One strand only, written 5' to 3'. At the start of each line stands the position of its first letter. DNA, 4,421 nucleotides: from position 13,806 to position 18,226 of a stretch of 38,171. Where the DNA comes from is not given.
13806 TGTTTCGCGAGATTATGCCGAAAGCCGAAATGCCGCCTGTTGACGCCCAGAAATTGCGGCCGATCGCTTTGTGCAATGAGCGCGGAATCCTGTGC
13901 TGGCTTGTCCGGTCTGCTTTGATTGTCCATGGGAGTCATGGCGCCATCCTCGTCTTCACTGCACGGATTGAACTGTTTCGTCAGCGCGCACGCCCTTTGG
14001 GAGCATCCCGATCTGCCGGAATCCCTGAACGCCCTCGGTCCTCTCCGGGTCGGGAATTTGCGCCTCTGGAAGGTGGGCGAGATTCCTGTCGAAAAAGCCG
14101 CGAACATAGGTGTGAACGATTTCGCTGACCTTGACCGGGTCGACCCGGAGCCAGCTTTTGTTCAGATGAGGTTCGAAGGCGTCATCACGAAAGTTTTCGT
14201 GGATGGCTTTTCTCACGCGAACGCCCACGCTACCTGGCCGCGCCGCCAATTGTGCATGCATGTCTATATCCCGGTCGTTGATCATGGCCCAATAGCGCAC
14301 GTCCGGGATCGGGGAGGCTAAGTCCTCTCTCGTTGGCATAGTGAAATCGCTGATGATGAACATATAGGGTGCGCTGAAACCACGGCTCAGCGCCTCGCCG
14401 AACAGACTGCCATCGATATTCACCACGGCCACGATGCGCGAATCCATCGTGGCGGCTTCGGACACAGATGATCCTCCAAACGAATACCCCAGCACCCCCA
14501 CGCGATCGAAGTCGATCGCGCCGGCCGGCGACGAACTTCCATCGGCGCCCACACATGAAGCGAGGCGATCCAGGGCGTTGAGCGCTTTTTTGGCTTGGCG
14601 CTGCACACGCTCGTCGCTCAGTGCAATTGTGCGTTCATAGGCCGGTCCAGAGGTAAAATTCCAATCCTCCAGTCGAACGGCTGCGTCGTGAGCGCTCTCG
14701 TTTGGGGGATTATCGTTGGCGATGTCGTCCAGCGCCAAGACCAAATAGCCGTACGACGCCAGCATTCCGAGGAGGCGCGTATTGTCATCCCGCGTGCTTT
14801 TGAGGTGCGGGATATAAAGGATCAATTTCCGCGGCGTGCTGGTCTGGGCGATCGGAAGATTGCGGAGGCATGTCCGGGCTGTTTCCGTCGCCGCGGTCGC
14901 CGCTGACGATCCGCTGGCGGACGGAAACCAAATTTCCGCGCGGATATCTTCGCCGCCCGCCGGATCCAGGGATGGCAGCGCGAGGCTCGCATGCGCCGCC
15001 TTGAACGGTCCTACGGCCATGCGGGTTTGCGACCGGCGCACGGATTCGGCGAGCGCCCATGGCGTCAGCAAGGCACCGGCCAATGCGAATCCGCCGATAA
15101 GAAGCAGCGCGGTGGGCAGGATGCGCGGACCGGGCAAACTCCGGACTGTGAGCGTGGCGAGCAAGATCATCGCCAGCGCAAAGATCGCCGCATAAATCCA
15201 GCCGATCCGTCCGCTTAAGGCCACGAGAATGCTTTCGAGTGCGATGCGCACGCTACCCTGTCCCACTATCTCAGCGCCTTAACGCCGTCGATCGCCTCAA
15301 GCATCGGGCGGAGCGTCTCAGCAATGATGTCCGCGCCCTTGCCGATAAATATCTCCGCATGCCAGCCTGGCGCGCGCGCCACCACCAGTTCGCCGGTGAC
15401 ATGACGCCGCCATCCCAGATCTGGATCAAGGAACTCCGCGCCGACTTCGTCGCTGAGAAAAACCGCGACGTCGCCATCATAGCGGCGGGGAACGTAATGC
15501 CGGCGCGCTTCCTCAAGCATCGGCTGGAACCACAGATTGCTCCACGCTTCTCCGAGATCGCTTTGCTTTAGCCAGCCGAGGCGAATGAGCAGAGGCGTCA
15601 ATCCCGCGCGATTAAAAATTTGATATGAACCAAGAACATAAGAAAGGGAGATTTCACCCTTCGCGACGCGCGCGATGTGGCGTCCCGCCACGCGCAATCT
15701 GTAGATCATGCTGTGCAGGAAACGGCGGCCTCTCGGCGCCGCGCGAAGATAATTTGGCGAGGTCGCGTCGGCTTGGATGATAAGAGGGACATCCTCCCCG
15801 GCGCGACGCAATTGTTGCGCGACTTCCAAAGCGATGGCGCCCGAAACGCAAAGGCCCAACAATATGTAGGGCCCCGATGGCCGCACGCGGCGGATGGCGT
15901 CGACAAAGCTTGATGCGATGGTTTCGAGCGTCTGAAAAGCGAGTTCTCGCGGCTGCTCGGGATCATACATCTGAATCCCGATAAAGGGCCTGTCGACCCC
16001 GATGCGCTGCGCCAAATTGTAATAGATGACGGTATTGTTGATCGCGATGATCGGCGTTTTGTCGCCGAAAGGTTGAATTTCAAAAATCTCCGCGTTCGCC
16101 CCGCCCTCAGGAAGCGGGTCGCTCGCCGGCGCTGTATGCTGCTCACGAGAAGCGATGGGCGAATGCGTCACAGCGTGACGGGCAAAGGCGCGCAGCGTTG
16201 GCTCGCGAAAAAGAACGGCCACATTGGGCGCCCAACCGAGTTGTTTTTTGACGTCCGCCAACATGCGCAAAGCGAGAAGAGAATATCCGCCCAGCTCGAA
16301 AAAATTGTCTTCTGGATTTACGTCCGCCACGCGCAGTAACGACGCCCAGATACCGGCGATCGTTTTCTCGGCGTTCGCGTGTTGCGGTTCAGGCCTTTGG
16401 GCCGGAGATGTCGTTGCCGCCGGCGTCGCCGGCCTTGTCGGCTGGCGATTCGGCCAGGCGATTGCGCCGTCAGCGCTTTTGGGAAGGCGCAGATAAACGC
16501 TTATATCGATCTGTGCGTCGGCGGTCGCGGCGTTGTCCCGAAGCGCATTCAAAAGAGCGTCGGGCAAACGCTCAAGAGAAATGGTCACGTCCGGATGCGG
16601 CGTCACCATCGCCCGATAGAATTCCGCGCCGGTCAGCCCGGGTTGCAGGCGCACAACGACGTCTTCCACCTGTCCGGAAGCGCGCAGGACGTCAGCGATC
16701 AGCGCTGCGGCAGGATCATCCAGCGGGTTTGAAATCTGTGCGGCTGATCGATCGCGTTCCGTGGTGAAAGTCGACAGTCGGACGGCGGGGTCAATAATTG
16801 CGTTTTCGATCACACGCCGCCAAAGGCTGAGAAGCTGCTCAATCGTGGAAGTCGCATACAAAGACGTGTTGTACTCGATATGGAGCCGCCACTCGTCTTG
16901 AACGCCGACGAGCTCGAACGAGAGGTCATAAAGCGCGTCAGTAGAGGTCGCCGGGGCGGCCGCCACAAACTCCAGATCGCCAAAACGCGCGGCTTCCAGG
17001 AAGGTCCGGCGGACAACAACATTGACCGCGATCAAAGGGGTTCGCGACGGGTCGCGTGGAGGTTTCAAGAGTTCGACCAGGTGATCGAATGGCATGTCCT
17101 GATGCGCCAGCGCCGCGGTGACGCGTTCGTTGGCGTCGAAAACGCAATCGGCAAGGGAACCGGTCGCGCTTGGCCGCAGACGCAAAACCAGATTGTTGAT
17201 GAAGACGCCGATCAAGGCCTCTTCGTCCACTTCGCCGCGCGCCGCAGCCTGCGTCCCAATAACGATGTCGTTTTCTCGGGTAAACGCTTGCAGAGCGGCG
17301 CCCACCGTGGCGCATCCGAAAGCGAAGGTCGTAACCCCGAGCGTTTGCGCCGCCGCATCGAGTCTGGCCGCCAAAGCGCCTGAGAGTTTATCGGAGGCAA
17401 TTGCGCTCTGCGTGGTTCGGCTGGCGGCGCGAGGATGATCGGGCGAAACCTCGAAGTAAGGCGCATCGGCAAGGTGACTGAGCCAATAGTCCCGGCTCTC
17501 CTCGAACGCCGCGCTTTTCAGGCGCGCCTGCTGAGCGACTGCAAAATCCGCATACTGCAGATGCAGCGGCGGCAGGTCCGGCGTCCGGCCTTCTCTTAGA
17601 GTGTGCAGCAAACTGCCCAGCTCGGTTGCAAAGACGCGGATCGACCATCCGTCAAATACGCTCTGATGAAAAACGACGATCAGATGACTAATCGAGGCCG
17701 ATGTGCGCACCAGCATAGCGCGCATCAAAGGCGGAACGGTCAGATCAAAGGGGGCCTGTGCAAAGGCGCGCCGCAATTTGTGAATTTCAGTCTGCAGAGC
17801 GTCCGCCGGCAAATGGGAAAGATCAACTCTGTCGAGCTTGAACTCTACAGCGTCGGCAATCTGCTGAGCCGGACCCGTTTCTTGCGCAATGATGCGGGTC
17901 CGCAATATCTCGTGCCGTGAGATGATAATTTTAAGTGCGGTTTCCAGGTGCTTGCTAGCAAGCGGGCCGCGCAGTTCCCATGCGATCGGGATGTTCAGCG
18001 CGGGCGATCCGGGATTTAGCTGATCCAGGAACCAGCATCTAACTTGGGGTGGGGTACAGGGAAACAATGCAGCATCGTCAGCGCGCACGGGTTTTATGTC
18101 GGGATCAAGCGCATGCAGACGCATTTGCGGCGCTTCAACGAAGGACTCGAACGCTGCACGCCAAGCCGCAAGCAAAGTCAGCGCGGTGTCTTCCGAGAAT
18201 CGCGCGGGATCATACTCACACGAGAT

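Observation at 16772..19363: Tandem condensation domains that both lack the second His of HHxxxDG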

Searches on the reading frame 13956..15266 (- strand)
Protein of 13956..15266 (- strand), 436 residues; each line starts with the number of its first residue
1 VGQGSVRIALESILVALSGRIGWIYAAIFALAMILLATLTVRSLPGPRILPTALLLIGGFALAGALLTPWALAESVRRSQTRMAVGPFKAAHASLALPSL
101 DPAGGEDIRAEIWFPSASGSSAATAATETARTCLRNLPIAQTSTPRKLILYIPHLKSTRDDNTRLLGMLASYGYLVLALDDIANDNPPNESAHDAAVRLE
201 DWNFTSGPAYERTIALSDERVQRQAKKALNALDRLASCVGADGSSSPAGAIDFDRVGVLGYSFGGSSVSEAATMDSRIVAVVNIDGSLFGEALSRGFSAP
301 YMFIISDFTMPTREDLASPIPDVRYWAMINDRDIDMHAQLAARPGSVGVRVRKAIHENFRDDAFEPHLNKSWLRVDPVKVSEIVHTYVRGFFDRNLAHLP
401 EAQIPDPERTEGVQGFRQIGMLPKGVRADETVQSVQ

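Call 6: search_protein_families(library=pfam, proteins=[window:13956-15266:-], max_evalue=0.01)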
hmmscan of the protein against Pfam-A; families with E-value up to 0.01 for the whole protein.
window:13956-15266:- (436 aa): 2 families
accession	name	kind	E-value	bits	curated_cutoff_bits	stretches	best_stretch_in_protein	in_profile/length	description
PF12740.14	PETase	-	5.9e-05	23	28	1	224-283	99-154/263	PET hydrolase-like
PF03403.19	PAF-AH_p_II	-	0.0016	17.5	20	1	165-307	119-276/372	Platelet-activating factor acetylhydrolase, isoform II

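Call 29: search_protein_families(library=ncbifam, proteins=[window:13956-15266:-], max_evalue=0.001)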
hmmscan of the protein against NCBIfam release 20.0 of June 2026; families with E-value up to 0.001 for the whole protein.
window:13956-15266:- (436 aa): 0 families

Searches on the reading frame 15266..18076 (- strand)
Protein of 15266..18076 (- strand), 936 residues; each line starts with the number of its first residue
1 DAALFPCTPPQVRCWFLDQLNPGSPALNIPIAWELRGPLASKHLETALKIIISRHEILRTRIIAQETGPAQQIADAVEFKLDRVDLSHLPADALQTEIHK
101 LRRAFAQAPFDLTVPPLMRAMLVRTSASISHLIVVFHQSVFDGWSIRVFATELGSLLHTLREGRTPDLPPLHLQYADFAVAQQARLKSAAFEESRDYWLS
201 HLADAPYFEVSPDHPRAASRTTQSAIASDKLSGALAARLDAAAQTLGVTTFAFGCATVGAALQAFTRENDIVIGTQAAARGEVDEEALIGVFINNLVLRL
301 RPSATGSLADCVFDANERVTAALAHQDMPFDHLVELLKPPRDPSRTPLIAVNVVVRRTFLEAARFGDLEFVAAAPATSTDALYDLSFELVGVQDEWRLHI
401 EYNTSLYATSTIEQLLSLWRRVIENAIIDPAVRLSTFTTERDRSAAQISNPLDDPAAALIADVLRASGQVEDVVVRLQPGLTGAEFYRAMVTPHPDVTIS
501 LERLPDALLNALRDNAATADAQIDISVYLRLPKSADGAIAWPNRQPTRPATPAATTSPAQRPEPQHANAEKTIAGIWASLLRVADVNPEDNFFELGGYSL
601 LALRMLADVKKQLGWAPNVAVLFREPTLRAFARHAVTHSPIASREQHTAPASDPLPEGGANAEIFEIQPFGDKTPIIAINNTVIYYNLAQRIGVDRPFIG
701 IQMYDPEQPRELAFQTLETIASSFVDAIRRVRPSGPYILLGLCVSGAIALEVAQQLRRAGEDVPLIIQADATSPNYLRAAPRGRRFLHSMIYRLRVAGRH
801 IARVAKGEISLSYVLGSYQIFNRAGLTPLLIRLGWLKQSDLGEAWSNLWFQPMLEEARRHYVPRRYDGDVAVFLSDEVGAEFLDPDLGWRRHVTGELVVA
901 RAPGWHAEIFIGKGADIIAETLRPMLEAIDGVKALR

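Call 19: find_related_loci(query=A1, collection=genome_contigs, flank=10000)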
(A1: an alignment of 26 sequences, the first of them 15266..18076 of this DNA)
Query A1 (936 aa) in genome_contigs; peptide patterns used: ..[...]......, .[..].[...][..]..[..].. (x = any residue, [..] = any of these).
600 stretches matched a pattern (row limit reached: there are more); 596 encode a relative of the query (tblastn E <= 1e-3); the best 80 are kept; 80 distinct loci.
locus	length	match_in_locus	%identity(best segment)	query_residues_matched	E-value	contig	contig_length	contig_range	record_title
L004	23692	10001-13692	37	6-632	1e-67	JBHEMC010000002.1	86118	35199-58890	MAG: Pyrinomonadaceae bacterium isolate S2_bin.48.strict S2_NODE_2, whole genome shotgun sequence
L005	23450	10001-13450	36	3-639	2e-67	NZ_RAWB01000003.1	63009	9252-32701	Corallococcus llansteffanensis strain CA051B NODE_3_63009_cov_12.3013, whole genome shotgun sequence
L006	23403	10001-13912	35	2-634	2e-66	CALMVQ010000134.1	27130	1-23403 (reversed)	MAG TPA_asm: uncultured Scytonema sp. isolate SRR13685156_bin.26_CONCOCT_v1.1_MAG genome assembly, contig: NODE_229_leng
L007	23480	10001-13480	36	3-632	8e-66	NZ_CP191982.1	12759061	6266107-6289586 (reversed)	Nonomuraea sp. CA-141351 chromosome, complete genome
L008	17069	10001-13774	34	5-660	4e-66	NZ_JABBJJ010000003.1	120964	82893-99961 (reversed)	Pyxidicoccus fallax strain DSM 14698 NODE_3_length_120964_cov_46.738, whole genome shotgun sequence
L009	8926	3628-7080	32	2-640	3e-65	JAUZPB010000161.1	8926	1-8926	MAG: Bacteroidota bacterium isolate bin209(16d) DJANOAMP_161, whole genome shotgun sequence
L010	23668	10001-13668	37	1-640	1e-64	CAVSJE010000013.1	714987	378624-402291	MAG: uncultured Gemmatimonadaceae bacterium isolate MFD02416.bin.1.362 genome assembly, contig: contig_48891, whole geno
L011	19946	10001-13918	36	5-929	1e-64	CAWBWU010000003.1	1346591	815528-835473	MAG: Bryobacterales bacterium isolate MFD04580.bin.1.121 genome assembly, contig: contig_21861, whole genome shotgun seq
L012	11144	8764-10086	33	5-443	3e-64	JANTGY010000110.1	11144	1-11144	MAG: Anaerolineae bacterium isolate bin10092 c_000000006404, whole genome shotgun sequence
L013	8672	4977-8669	35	6-642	2e-63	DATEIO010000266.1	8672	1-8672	MAG TPA_asm: Thermoanaerobaculia bacterium isolate SMAG_U8840 k141_406236, whole genome shotgun sequence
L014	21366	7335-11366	34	5-930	2e-63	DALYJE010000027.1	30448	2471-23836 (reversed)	MAG TPA_asm: Coleofasciculaceae cyanobacterium CTOTU46609 NODE_129_length_30448_cov_5.387622, whole genome shotgun seque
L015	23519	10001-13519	31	6-645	3e-62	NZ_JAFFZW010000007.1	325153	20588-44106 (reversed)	Pseudomonas alliivorans strain 20GA0068 Pa20_1_NODE_7_length_325153_cov_81.941961, whole genome shotgun sequence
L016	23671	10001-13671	36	5-639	2e-62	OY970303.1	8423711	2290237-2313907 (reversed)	MAG: uncultured Gemmatimonadales bacterium isolate MFD01275.bin.c.12 genome assembly, chromosome: 1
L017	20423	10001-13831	34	5-695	2e-63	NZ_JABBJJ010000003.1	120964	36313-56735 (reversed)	Pyxidicoccus fallax strain DSM 14698 NODE_3_length_120964_cov_46.738, whole genome shotgun sequence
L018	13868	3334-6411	34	5-632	3e-62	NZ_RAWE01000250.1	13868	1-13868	Corallococcus carmarthensis strain CA043D NODE_250_13868_cov_24.6235_ID_11079, whole genome shotgun sequence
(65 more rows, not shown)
